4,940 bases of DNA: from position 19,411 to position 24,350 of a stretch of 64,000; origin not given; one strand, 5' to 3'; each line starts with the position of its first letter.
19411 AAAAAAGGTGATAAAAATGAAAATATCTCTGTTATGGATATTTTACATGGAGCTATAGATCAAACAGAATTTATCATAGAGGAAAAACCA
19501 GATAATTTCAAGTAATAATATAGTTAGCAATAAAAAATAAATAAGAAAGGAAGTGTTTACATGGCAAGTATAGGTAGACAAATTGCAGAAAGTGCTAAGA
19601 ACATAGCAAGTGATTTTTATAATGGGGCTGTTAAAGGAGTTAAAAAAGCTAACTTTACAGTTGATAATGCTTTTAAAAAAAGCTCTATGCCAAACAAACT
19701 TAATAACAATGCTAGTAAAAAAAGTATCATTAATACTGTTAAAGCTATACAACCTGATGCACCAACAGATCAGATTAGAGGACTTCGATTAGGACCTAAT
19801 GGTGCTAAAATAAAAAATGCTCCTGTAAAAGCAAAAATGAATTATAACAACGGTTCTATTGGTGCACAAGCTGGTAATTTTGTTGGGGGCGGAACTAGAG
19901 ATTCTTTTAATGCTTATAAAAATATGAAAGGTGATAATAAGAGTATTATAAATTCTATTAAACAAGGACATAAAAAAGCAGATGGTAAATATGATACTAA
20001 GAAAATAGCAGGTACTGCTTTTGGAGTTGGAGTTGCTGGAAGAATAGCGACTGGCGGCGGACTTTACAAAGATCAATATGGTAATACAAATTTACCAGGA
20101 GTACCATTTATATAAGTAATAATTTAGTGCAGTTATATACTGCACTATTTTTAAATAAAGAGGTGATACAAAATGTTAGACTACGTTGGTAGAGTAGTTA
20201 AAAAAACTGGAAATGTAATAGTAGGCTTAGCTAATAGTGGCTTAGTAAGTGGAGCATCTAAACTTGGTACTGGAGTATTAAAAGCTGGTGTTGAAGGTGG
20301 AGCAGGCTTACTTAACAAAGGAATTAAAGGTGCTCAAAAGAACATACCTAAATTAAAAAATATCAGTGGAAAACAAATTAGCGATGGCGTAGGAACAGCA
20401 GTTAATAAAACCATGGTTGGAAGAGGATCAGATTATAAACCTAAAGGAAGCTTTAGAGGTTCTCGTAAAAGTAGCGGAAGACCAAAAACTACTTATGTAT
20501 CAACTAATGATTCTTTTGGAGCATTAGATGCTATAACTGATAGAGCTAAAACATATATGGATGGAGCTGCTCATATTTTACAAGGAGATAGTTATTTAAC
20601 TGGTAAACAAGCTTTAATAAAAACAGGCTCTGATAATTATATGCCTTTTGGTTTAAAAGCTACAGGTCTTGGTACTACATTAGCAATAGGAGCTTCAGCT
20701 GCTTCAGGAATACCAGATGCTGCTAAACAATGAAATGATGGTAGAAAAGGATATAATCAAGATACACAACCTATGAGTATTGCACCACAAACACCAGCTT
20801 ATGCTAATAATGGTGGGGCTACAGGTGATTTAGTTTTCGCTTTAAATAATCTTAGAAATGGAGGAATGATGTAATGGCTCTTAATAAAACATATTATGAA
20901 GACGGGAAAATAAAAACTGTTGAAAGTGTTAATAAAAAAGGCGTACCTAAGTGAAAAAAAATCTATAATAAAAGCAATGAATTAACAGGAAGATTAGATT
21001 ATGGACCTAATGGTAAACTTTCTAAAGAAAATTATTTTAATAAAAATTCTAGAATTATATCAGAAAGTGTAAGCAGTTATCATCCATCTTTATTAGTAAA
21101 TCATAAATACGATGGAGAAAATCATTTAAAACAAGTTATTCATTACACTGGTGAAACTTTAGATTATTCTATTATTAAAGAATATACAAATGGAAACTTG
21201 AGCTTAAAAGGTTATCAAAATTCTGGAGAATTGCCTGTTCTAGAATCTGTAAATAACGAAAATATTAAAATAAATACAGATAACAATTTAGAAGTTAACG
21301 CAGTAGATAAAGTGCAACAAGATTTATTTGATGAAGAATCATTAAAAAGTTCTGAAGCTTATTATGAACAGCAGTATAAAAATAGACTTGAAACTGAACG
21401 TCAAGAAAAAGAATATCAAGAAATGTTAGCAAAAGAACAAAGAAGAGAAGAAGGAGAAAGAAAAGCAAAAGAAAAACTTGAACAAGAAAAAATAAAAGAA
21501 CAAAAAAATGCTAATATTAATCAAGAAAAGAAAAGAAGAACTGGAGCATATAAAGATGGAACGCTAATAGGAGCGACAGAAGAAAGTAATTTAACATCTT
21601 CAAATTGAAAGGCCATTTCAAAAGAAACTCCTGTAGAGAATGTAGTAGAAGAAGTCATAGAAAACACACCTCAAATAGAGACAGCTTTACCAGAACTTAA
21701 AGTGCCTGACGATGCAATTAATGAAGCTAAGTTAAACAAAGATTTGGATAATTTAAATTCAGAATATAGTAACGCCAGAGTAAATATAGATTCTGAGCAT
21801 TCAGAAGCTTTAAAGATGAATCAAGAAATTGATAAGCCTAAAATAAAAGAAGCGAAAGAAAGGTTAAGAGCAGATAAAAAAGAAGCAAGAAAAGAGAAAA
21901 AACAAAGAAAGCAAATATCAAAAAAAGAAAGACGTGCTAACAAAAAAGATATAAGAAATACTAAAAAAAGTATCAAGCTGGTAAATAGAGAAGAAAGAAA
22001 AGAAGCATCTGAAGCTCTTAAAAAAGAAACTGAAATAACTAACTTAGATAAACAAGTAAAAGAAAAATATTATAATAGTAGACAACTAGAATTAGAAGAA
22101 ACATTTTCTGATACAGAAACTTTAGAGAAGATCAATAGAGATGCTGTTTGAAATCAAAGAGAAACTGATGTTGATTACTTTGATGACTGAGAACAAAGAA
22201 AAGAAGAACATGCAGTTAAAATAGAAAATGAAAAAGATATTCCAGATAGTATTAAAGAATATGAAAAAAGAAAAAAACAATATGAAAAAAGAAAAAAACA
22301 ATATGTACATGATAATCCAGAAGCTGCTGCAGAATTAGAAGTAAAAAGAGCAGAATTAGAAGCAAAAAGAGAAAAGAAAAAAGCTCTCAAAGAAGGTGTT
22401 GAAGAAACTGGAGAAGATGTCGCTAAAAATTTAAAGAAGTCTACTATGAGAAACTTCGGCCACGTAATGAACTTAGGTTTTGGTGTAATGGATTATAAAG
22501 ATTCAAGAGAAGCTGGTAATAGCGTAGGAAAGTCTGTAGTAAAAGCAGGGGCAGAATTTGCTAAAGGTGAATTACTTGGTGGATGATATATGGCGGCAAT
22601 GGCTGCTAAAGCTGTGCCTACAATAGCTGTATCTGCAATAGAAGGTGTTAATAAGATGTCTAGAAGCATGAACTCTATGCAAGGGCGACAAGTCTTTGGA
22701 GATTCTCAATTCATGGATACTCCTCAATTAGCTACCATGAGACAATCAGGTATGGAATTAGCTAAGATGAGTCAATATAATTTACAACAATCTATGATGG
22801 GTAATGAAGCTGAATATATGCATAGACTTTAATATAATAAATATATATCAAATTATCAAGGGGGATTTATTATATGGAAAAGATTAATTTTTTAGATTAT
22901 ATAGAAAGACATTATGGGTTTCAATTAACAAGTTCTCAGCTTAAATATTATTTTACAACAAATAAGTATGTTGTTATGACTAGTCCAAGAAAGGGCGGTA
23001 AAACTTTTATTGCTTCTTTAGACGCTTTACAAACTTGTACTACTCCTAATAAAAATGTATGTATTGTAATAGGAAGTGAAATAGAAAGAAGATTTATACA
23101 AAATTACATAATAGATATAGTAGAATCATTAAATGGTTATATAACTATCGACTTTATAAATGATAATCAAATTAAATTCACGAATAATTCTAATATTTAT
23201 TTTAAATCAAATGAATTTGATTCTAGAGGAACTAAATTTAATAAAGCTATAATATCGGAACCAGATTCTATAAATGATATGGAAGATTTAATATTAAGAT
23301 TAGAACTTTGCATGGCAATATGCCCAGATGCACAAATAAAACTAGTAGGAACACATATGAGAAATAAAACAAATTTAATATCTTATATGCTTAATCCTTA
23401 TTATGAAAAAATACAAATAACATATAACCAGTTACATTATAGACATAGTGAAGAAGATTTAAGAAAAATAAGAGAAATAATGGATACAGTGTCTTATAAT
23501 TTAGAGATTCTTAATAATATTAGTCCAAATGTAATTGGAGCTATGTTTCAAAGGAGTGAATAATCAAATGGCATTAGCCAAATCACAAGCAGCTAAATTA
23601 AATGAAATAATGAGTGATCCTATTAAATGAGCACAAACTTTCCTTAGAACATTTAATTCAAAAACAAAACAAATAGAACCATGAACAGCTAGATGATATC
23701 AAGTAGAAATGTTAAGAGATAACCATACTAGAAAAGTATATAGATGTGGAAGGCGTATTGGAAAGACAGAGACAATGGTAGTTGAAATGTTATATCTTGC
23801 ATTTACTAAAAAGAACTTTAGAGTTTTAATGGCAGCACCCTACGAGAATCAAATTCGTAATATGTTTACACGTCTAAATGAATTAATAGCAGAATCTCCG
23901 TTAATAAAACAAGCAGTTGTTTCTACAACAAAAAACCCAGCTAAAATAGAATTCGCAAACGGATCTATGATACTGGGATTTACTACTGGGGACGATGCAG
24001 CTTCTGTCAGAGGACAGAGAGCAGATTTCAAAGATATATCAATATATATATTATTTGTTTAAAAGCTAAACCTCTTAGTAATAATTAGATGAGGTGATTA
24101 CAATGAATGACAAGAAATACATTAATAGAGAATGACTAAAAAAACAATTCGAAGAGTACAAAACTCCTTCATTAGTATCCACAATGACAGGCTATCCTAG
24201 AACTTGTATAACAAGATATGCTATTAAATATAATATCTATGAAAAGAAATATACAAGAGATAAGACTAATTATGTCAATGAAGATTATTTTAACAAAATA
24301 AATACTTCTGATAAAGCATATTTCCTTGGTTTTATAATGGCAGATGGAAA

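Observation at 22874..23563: Stand-alone paralog of the TerL ATPase domain immediately upstream of the intron-containing terL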

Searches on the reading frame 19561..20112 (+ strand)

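Call 28: search_protein_families(library=phrogs, proteins=[window:19561-20112:+], max_evalue=0.1)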
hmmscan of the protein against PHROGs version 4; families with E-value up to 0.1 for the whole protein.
seq(184 aa): 0 families

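Call 29: search_protein_families(library=pfam, proteins=[window:19561-20112:+], max_evalue=0.1)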
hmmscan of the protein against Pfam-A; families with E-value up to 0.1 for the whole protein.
seq(184 aa): 1 family
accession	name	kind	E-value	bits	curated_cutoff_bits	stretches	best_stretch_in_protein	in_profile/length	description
PF14179.11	YppG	-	0.062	14.5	27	1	122-153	53-84/105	YppG-like protein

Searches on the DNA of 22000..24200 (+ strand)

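Call 5: search_dna_similar(collection=phages, query=window:22000-24200:+, mode=near, max_rows=25)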
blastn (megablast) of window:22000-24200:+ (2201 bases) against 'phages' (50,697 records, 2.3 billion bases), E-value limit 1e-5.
No match.
